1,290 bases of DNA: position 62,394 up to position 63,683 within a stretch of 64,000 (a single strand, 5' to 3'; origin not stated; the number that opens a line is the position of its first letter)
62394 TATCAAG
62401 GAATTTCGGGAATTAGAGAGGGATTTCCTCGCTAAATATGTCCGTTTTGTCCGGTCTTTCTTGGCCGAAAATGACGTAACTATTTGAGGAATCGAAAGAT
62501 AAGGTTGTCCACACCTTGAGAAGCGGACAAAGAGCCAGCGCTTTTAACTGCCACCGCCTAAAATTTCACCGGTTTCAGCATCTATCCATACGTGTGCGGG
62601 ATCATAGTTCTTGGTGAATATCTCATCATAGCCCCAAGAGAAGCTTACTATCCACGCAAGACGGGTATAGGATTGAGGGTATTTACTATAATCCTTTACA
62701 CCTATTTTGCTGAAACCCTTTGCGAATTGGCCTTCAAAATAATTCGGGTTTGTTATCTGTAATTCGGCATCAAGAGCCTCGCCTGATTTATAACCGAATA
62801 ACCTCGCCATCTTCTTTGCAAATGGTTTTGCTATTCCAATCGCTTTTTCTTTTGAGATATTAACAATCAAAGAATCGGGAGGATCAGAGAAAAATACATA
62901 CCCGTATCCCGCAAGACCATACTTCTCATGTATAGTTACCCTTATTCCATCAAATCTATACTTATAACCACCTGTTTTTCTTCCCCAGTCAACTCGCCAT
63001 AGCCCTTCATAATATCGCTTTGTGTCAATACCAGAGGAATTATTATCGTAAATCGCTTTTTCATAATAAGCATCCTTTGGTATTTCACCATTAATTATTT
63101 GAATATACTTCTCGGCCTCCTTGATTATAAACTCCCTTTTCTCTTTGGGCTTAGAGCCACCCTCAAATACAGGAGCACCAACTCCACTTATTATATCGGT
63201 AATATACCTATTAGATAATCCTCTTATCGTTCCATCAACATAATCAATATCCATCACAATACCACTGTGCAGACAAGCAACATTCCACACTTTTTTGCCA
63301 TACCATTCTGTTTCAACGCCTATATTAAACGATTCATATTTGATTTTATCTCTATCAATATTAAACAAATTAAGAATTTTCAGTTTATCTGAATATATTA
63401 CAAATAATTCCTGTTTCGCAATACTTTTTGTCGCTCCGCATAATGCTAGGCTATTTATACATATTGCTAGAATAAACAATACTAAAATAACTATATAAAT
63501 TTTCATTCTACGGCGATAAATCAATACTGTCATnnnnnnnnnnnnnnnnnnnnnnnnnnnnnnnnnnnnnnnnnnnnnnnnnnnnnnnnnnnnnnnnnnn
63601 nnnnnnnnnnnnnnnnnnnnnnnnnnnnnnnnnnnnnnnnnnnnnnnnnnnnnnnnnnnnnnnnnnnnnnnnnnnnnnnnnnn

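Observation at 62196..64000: Abrupt low-GC island carrying a clan-CD (caspase/legumain-like) peptidase fragment and a membrane-anchored unknown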

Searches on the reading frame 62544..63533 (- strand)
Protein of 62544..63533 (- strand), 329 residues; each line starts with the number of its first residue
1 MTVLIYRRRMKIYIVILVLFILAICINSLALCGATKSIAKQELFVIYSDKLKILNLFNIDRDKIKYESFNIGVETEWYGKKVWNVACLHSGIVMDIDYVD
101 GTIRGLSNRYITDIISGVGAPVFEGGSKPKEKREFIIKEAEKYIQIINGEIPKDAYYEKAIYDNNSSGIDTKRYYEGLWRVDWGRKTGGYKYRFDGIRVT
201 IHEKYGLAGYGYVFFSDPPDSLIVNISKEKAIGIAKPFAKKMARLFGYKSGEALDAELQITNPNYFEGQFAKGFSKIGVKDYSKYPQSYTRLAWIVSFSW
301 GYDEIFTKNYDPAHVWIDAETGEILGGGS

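Call 8: search_protein_families(library=pfam, proteins=[window:62544-63533:-], max_evalue=1)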
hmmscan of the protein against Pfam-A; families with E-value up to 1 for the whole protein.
window:62544-63533:- (329 aa): 1 family
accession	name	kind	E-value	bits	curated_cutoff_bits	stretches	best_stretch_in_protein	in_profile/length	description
PF03413.25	PepSY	-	0.0017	19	24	1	289-326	28-58/60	Peptidase propeptide and YPEB domain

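Call 9: search_protein_families(library=padloc, proteins=[window:62544-63533:-], max_evalue=1)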
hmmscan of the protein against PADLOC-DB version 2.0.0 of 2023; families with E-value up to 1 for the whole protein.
window:62544-63533:- (329 aa): 0 families

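Call 10: search_protein_families(library=ncbifam, proteins=[window:62544-63533:-], max_evalue=1)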
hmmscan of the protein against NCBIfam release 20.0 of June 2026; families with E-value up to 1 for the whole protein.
window:62544-63533:- (329 aa): 0 families

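Call 11: find_encoding_contigs(protein=window:62544-63533:-, flank=10000, max_places=6)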
Protein window:62544-63533:- (329 aa): no gene with exactly this product is on record in the collection.

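Call 12: find_encoding_contigs(protein=window:62544-63506:-, flank=10000, max_places=6)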
Protein window:62544-63506:- (320 aa): no gene with exactly this product is on record in the collection.

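Call 16: find_homologous_proteins(query=window:62544-63506:-, max_evalue=0.001)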
Query window:62544-63506:- (320 aa): 6 proteins with E <= 0.001 among 1541 candidates.
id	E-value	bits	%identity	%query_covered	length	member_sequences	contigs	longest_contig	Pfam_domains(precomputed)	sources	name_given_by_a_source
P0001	4.6e-214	727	100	100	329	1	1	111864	-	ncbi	-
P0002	1.3e-138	479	67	100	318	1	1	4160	PF03413.26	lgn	-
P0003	2.7e-136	472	66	100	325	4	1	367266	-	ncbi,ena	-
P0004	8.5e-132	457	64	100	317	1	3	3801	-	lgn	-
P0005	1.3e-130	453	66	100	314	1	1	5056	-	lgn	-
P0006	7.5e-108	378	55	100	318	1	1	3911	-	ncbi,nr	ncbi:MAG: PepSY domain-containing protein [Candidatus Omnitrophica bacterium]|nr:PepSY domain-contai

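Call 17: find_encoding_contigs(protein=P0001, flank=10000, max_places=4)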
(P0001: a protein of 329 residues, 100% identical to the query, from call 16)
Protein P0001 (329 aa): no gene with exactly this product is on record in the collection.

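Call 18: find_encoding_contigs(protein=P0003, flank=10000, max_places=4)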
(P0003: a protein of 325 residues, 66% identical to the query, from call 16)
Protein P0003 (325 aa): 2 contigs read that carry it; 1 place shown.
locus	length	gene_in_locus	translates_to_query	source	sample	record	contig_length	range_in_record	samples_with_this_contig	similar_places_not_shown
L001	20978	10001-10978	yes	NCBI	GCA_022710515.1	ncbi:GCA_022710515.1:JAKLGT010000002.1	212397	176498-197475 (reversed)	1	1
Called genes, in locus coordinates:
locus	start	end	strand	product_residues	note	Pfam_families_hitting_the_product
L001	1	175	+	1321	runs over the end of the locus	PF20148:DUF6531, PF05593:RHS_repeat, PF25023:TEN_YD-shell (weak), PF05593:RHS_repeat, PF25023:TEN_YD-shell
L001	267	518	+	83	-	-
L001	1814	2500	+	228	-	-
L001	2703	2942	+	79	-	PF13411:MerR_1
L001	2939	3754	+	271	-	PF20703:nSTAND1 (weak), PF01637:ATPase_2, PF13191:AAA_16 (faint), PF13245:AAA_19 (weak), PF13401:AAA_22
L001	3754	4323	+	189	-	PF11356:T2SSC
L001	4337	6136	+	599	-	PF03958:Secretin_N, PF00263:Secretin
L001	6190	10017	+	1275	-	PF13620:CarboxypepD_reg (weak)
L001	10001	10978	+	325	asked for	-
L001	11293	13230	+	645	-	PF00144:Beta-lactamase, PF03070:TENA_THI-4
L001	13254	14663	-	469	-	PF02554:CstA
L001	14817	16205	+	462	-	PF12832:MFS_1_like (faint), PF07690:MFS_1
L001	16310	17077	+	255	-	PF01182:Glucosamine_iso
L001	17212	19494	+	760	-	PF13439:Glyco_transf_4, PF00534:Glycos_transf_1, PF13692:Glyco_trans_1_4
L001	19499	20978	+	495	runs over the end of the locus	PF04041:Glyco_hydro_130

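Call 22: find_encoding_contigs(protein=P0006, flank=10000, max_places=4)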
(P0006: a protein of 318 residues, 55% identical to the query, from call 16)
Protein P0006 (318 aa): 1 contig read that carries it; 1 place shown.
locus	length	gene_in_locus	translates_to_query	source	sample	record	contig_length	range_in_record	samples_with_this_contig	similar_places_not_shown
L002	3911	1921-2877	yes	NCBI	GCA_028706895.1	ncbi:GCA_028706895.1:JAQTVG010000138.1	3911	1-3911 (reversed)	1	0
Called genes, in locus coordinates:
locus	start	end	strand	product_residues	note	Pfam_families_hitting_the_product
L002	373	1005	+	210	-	-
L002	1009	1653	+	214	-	-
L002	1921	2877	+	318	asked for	-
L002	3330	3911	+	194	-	PF00206:Lyase_1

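Call 23: find_encoding_contigs(protein=P0002, flank=10000, max_places=4)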
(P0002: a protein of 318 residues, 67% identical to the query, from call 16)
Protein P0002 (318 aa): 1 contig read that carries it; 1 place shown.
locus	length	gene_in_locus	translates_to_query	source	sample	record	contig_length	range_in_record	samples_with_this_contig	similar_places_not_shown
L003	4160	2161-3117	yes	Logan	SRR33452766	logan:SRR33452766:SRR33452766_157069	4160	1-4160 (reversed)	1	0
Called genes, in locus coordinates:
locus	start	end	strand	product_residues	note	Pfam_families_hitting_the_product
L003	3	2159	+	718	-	?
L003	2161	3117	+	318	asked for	PF03413:PepSY (faint)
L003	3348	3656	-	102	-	-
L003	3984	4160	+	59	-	?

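Call 27: find_encoding_contigs(protein=P0004, flank=10000, max_places=4)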
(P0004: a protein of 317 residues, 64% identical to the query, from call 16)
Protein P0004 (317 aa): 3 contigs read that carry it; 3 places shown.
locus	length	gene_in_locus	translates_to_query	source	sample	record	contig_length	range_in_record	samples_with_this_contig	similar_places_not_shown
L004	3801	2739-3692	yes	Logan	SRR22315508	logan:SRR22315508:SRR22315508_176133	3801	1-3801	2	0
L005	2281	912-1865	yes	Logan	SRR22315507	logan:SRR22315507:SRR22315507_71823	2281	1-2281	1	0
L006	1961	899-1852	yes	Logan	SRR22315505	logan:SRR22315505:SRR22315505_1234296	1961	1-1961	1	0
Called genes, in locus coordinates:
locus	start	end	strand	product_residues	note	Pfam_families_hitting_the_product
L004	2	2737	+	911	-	?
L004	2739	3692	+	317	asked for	-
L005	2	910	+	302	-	?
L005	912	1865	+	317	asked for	-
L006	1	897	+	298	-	?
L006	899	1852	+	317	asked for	-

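Call 28: find_encoding_contigs(protein=P0005, flank=10000, max_places=4)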
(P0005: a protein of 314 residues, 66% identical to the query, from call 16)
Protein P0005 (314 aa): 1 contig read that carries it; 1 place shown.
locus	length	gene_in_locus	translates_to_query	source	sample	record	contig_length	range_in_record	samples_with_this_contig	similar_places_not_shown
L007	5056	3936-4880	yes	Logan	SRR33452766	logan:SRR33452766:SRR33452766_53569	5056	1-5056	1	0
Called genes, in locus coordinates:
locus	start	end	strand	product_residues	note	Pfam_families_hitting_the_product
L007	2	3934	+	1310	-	?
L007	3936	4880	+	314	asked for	-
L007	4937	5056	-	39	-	?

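Call 42: list_cluster_members(proteins=[P0001, P0003, P0006])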
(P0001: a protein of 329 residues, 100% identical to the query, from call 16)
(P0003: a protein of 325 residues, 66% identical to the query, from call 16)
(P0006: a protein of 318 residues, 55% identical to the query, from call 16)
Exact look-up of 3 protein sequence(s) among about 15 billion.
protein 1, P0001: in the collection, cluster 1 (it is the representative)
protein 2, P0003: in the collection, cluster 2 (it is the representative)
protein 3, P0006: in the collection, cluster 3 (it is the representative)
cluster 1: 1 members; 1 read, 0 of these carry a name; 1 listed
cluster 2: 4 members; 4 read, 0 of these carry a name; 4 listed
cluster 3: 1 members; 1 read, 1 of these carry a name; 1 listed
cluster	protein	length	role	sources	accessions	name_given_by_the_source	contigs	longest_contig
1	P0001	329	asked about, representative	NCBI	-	-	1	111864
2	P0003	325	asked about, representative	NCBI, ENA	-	-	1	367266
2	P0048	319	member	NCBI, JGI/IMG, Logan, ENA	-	-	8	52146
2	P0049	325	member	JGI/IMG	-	-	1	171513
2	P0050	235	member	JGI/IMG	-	-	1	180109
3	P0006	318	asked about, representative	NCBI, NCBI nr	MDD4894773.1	MAG: PepSY domain-containing protein [Candidatus Omnitrophica bacterium] | PepSY domain-containing protein [Candidatus Omnitrophota bacterium]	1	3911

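Call 52: predict_structure(alignment_id=A4)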
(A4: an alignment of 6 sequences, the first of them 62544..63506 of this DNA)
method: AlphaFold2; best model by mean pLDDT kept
length: 320 residues; sequences in the alignment: 6
mean_pLDDT: 75.6   pTM: 0.61
mean pLDDT of the five models: 75.6, 60.3, 53.9, 53.1, 42.1
residues with pLDDT >= 90: 46; 70-90: 175; 50-70: 76; < 50: 23
segments of 3 or more residues with pLDDT < 50: 19-25, 159-164, 179-184, 206-208
pLDDT, mean of each block of 10 residues (from residue 1): 75 61 56 91 82 85 69 82 84 84 64 63 90 89 81 65 61 71 65 86 61 76 93 83 83 66 76 67 84 63 81 82
secondary structure, 60 per line:
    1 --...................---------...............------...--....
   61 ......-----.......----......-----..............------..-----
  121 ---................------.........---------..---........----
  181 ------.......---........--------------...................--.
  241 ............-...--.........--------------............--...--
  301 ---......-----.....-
elements in order: H3-21 H31-45 E60-66 E72-78 E83-88 E94-99 H100-107 H124-139 E146-154 E169-176 E187-193 E197-204 H219-237 E240-252 H259-267 E282-293 E296-298 E304-309 E315-319

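Call 55: fold_search(model_id=the predicted structure, library=pdb)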
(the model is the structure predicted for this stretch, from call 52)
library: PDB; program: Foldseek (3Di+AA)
matches with E <= 10: 652; with E <= 0.001: 4
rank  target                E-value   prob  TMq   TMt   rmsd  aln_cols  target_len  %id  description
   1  5boi                  6.2e-08  1.00  0.33  0.44  10.7       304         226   12  Bacillus megaterium YpeB C-terminal domain (released 2015-08-12)
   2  3nqy_A                3.7e-06  1.00  0.26  0.41  11.2       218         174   16  Crystal structure of the autoprocessed complex of Vibriolysin MCP-02 with a single point mutation E346A (released 2010-10-06)
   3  3nqz_A                1.1e-05  1.00  0.27  0.42   7.5       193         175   18  Crystal structure of the autoprocessed Vibriolysin MCP-02 with E369A mutation (released 2010-10-06)
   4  4k90_B                7.7e-05  1.00  0.28  0.38   8.8       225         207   15  Extracellular metalloproteinase from Aspergillus (released 2013-10-23)
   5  6jld_D                8.0e-03  0.47  0.12  0.18  14.9       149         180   10  Crystal structure of a human ependymin related protein (released 2019-07-10)
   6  6jld_A                8.0e-03  0.47  0.11  0.18  14.9       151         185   10  Crystal structure of a human ependymin related protein (released 2019-07-10)
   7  6jld_C                1.4e-02  0.35  0.11  0.17  15.0       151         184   11  Crystal structure of a human ependymin related protein (released 2019-07-10)
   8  6jla_B                2.5e-02  0.30  0.11  0.18  15.5       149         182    9  Crystal structure of a mouse ependymin related protein (released 2020-03-04)
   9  6l9x                  2.5e-02  0.28  0.13  0.19  17.4       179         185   11  Xenons in frog EPDR1 (released 2020-11-11)
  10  6jla_A                2.9e-02  0.25  0.11  0.17  15.4       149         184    9  Crystal structure of a mouse ependymin related protein (released 2020-03-04)
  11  1oac_B                2.9e-02  0.18  0.16  0.08  22.8       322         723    8  CRYSTAL STRUCTURE OF A QUINOENZYME: COPPER AMINE OXIDASE OF ESCHERICHIA COLI AT 2 ANGSTROEMS RESOLUTION (released 1996-04-03)
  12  4exr                  3.6e-02  0.72  0.16  0.30  10.8       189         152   10  Crystal structure of a putative lipoprotein (CD1622) from Clostridium difficile 630 at 1.85 A resolution (released 2012-06-27)
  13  1qaf_A                4.6e-02  0.16  0.16  0.10  22.6       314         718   11  THE ACTIVE SITE BASE CONTROLS COFACTOR REACTIVITY IN ESCHERICHIA COLI AMINE OXIDASE : X-RAY CRYSTALLOGRAPHIC STUDIES W (released 1999-08-23)
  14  1oac_A                4.6e-02  0.16  0.16  0.10  22.6       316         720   13  CRYSTAL STRUCTURE OF A QUINOENZYME: COPPER AMINE OXIDASE OF ESCHERICHIA COLI AT 2 ANGSTROEMS RESOLUTION (released 1996-04-03)
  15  6ezz_B                4.6e-02  0.16  0.16  0.09  22.7       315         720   12  Crystal structure of Escherichia coli amine oxidase mutant E573Q (released 2018-08-29)
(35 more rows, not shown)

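Call 56: search_protein_families(library=pfam, proteins=[L001:6190-10017:+, L007:2-3934:+, L004:2-2737:+], max_evalue=0.1)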
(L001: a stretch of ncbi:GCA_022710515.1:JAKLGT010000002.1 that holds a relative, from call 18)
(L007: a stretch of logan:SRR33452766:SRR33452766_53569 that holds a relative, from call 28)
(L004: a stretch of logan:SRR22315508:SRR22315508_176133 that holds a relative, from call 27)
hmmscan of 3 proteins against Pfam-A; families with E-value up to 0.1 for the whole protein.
L001:6190-10017:+ (1275 aa): 5 families
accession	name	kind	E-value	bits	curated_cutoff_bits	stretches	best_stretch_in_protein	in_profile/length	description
PF13620.12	CarboxypepD_reg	-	1.2e-06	29.2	32.3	1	41-122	2-81/82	Carboxypeptidase regulatory-like domain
PF00041.27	fn3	-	6.3e-05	23.5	25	0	337-412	10-76/84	Fibronectin type III domain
PF17957.7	Big_7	-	0.00067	20.7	24.1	1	229-298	1-70/70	Bacterial Ig domain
PF09136.16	Glucodextran_B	-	0.0007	19.9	27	1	425-481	1-59/83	Glucodextranase, domain B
PF13715.12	CarbopepD_reg_2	-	0.0032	17.9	32.2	1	41-81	1-39/88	CarboxypepD_reg-like domain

L007:2-3934:+ (1310 aa): 7 families
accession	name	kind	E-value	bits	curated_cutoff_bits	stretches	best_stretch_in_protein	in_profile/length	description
PF00041.27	fn3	-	1.3e-05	25.7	25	0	147-215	12-72/84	Fibronectin type III domain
PF13620.12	CarboxypepD_reg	-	2.2e-05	25.1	32.3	1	45-127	1-81/82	Carboxypeptidase regulatory-like domain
PF17957.7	Big_7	-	0.00062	20.8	24.1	1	234-303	1-70/70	Bacterial Ig domain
PF09136.16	Glucodextran_B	-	0.0028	18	27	1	433-475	4-49/83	Glucodextranase, domain B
PF17963.7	Big_9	-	0.013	16.8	23.6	1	244-318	8-87/89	Bacterial Ig domain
PF24489.1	Ig_J_second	-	0.022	15.2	27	0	185-215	51-81/105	Tip attachment protein J second Ig-like domain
PF13715.12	CarbopepD_reg_2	-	0.024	15.1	32.2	1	46-96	1-49/88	CarboxypepD_reg-like domain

L004:2-2737:+ (911 aa): 2 families
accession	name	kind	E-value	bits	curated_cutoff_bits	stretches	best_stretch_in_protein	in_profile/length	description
PF05833.16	NFACT_N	-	0.041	13.1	31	1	862-900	412-450/456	NFACT N-terminal and middle domains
PF09136.16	Glucodextran_B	-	0.069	13.5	27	0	50-75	21-48/83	Glucodextranase, domain B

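Call 60: find_related_loci(query=A4, collection=metagenome_contigs, flank=10000)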
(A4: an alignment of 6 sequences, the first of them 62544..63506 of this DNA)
Query A4 (320 aa) in metagenome_contigs; peptide patterns used: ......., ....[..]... (x = any residue, [..] = any of these).
528 stretches matched a pattern; 3 encode a relative of the query (tblastn E <= 1e-3); 3 distinct loci.
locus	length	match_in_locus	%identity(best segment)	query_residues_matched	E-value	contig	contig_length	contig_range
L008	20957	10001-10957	66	1-320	4e-141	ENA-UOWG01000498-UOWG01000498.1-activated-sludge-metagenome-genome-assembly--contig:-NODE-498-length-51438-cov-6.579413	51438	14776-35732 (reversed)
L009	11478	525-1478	65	1-320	7e-137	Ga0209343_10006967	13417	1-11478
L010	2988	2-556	75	130-316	3e-88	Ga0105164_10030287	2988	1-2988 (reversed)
